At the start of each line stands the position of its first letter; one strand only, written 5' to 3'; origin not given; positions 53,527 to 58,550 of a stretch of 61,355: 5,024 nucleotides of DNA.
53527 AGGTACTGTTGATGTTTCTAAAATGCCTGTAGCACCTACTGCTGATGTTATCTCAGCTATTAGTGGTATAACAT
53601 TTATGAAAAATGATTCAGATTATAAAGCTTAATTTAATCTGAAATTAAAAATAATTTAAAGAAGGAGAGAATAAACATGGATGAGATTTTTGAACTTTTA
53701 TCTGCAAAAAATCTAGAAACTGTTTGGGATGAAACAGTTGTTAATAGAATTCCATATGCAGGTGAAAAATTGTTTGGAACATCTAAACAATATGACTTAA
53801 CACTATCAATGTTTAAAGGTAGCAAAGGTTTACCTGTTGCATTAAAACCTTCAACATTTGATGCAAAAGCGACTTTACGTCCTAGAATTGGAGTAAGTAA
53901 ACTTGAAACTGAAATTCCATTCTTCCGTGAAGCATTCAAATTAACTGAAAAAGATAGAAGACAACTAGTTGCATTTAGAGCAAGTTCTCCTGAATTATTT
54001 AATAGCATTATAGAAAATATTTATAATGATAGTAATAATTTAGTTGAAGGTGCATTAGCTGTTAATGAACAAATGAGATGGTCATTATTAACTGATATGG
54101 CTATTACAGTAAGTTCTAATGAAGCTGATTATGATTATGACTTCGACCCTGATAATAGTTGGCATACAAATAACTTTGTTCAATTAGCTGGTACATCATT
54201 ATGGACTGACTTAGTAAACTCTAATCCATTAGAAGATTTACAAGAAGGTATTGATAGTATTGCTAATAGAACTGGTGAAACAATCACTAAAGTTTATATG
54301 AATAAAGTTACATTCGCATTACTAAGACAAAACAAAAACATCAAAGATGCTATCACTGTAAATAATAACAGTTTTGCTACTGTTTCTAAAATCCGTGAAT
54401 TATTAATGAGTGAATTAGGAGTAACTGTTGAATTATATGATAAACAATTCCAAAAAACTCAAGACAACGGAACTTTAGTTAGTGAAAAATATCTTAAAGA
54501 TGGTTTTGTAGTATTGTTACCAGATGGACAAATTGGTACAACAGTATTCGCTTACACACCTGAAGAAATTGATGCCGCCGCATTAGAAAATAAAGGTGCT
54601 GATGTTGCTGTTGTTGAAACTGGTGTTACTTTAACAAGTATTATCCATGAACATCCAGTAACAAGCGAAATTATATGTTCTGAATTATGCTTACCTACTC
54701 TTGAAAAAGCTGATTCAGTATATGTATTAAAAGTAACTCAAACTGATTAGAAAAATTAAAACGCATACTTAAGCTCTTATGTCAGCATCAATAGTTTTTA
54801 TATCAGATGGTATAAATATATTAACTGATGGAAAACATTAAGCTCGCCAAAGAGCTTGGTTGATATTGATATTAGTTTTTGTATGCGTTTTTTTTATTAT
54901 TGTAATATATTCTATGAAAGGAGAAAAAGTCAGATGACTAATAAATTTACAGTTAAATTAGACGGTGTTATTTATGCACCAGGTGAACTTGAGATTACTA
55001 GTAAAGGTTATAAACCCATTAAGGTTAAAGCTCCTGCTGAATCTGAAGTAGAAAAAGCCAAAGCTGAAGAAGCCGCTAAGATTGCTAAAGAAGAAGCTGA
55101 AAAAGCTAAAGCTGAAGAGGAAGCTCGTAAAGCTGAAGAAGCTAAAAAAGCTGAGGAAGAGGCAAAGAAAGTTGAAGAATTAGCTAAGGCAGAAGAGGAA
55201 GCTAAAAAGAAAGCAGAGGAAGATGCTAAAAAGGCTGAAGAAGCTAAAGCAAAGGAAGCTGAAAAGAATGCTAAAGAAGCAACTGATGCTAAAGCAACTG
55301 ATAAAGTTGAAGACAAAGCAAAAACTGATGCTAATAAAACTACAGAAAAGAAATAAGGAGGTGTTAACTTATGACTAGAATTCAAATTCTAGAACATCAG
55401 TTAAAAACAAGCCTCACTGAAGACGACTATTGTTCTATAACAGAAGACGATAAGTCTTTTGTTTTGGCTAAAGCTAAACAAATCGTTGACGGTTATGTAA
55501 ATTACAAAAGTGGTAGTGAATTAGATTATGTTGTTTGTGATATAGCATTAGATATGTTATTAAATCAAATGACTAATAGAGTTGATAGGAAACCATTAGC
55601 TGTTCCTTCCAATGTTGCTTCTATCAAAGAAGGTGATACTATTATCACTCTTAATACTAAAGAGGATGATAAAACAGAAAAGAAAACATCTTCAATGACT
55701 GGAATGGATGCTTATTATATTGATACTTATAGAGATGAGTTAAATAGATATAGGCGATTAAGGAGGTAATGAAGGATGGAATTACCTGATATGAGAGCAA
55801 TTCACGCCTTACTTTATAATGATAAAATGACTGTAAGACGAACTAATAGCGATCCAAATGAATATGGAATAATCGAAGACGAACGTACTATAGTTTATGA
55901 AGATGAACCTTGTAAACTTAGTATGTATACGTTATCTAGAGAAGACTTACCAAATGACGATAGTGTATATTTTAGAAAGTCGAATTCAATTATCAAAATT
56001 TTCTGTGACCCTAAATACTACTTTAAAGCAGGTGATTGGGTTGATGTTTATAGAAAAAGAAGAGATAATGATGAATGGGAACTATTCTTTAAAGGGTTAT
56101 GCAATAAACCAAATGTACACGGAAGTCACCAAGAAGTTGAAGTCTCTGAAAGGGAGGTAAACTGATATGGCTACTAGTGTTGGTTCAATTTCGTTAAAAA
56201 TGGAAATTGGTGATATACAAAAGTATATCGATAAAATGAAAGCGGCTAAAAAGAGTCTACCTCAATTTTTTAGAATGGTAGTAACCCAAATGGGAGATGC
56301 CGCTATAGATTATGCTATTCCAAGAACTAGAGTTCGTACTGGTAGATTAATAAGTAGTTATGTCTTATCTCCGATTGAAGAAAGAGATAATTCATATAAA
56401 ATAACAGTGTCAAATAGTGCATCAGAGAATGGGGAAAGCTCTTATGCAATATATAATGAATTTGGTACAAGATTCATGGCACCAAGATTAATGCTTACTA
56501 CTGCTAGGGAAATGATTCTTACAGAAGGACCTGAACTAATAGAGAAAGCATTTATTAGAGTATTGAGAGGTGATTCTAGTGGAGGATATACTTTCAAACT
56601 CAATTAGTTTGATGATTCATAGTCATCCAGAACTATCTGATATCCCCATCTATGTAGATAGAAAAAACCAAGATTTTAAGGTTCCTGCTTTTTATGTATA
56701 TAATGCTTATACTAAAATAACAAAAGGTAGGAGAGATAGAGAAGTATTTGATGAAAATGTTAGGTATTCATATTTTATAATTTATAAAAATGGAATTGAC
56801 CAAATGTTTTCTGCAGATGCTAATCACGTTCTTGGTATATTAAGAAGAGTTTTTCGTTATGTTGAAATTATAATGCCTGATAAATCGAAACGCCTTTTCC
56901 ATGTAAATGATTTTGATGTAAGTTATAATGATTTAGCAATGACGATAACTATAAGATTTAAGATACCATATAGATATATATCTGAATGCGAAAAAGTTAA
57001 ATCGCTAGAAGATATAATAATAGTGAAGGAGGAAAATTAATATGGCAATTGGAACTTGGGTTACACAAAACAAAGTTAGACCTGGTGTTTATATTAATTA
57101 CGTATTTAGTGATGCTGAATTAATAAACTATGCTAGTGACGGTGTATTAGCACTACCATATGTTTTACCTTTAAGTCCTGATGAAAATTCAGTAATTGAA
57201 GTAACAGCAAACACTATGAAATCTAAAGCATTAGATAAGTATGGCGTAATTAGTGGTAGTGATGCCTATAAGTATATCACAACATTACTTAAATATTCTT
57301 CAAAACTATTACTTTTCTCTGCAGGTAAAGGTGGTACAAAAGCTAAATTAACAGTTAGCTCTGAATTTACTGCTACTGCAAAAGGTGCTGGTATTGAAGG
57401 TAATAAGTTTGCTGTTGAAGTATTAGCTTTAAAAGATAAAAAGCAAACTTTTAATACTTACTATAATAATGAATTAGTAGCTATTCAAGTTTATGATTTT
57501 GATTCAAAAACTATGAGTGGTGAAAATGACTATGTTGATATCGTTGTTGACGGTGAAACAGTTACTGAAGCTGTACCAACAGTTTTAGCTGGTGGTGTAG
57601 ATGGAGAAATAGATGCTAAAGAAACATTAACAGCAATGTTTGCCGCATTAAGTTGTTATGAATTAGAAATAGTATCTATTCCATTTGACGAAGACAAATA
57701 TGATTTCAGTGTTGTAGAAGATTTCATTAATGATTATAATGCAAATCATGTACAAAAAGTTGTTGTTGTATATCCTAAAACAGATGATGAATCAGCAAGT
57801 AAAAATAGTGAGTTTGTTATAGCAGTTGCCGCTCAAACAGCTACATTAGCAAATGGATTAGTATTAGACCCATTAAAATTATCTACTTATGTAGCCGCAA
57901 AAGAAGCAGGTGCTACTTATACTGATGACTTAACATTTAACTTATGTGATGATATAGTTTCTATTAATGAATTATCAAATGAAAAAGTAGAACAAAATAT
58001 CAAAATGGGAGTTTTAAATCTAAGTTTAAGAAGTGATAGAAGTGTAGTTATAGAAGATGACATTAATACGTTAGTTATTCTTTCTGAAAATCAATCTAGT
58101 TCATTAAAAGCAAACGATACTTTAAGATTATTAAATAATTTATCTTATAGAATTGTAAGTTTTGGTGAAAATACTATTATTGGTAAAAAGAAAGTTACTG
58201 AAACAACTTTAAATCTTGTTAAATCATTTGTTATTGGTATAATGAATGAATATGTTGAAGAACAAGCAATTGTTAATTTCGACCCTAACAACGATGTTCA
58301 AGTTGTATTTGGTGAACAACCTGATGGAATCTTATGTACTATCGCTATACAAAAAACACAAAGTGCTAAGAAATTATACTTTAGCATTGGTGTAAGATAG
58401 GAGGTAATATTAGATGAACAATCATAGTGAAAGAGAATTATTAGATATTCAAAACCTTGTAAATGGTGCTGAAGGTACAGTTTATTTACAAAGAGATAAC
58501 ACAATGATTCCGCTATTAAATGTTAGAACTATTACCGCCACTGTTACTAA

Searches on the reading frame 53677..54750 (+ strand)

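Call 79: search_protein_families(library=phrogs, proteins=[window:53677-54750:+], max_evalue=0.001)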
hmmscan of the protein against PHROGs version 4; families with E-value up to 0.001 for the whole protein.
window:53677-54750:+ (357 aa): 3 families
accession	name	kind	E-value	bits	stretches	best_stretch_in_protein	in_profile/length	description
phrog_29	-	head and packaging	2.5e-50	172.9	1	4-356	25-361/439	major head protein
phrog_1005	-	head and packaging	1.1e-10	42.3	1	159-243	132-215/315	major head protein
phrog_26029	-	unknown function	4.8e-05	24.5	1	27-103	25-101/105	-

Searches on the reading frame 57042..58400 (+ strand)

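Call 11: search_protein_families(library=pfam, proteins=[window:57042-58400:+], max_evalue=0.001)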
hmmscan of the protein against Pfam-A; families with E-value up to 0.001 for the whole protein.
window:57042-58400:+ (452 aa): 2 families
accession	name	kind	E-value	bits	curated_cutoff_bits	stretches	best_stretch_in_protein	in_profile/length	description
PF17482.7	Phage_sheath_1C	-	8.9e-13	48.6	26.9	1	351-451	2-103/104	Phage tail sheath C-terminal domain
PF04984.19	Phage_sheath_1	-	2.9e-06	27.6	31.4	1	195-343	7-168/168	Phage tail sheath protein subtilisin-like domain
